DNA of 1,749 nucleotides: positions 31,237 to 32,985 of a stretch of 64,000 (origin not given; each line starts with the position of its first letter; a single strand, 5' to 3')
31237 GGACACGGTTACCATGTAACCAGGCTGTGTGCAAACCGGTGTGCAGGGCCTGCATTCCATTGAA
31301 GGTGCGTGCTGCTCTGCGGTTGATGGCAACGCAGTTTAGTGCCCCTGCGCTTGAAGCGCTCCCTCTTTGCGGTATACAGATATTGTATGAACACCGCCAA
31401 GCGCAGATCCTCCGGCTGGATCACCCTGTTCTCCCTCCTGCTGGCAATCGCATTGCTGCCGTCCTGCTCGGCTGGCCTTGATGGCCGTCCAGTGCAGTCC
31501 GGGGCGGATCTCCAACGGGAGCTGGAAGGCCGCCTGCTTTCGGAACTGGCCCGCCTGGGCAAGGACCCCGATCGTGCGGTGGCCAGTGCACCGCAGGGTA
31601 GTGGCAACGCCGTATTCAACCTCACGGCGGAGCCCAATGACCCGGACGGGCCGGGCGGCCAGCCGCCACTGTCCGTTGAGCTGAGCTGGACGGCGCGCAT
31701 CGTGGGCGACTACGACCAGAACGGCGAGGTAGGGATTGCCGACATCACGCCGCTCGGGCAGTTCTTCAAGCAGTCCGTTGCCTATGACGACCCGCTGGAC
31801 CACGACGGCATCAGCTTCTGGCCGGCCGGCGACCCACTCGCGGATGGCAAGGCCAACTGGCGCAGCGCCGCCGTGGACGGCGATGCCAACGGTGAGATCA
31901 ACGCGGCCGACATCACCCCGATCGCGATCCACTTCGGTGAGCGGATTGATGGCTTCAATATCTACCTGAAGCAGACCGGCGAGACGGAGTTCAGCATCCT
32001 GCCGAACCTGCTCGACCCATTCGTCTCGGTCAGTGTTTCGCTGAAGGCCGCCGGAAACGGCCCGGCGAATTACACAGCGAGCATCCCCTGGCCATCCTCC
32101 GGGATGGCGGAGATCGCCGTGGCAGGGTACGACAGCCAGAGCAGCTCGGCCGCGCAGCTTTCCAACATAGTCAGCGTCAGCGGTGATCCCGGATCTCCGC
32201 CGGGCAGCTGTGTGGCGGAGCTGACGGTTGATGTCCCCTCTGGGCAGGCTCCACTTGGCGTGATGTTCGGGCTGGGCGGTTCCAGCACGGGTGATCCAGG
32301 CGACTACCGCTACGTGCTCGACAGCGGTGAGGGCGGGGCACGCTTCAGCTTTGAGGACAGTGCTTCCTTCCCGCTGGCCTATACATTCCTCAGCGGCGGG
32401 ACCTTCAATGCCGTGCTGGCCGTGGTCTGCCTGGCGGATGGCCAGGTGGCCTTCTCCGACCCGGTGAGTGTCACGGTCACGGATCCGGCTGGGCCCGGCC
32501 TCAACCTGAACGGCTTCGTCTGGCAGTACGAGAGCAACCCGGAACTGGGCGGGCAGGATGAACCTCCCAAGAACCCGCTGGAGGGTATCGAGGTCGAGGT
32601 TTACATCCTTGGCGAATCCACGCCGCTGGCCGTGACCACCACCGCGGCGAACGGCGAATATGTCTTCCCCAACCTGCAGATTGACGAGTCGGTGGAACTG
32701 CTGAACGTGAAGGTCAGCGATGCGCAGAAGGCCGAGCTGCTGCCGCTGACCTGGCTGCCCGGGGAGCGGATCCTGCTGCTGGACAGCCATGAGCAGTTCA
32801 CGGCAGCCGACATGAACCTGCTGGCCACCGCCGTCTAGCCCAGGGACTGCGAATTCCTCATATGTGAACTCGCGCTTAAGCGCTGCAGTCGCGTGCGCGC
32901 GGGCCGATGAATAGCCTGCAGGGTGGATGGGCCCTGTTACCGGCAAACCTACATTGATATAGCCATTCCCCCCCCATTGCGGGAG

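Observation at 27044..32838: Three tandem paralogous lipoproteins with dockerin-like repeat pairs plus PKD and Cna-B-like domains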

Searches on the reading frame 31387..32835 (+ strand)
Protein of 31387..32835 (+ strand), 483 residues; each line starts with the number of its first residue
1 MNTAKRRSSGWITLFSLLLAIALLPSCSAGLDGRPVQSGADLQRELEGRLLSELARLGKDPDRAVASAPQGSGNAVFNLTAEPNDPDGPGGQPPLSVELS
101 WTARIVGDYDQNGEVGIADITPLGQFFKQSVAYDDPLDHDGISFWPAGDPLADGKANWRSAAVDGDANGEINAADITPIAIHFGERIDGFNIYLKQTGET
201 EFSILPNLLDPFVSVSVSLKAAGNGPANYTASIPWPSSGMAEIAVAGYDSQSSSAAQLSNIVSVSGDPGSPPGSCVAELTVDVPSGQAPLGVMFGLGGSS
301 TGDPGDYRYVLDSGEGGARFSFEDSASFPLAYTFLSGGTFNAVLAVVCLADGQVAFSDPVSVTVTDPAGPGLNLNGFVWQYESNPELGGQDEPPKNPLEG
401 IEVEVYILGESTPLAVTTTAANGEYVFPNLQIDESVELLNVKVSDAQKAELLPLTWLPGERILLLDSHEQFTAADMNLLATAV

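Call 4: search_protein_families(library=pfam, proteins=[window:31387-32835:+], max_evalue=1)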
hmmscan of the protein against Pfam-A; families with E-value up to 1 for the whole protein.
window:31387-32835:+ (483 aa): 3 families
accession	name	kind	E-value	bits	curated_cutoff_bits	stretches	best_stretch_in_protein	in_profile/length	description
PF17210.9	SdrD_B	-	0.0026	18.4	29.7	1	377-431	6-56/112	SdrD B-like domain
PF13620.12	CarboxypepD_reg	-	0.0065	17.2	32.3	1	394-432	10-47/82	Carboxypeptidase regulatory-like domain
PF22902.2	NOMO1-like_9th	-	0.049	13.9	27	1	396-427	11-42/75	BOS complex subunit NOMO1-like, beta sandwich domain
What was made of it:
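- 32464..32835 (+): g3 C-terminal domain (residues 360-483), same family as that of g2. SdrD_B E 0.0026, CarboxypepD_reg E 0.0065, NOMO1-like E 0.049, all below cut-off (call 4).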

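Call 5: search_protein_families(library=ncbifam, proteins=[window:31387-32835:+], max_evalue=1)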
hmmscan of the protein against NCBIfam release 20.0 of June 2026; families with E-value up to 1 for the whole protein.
window:31387-32835:+ (483 aa): 0 families
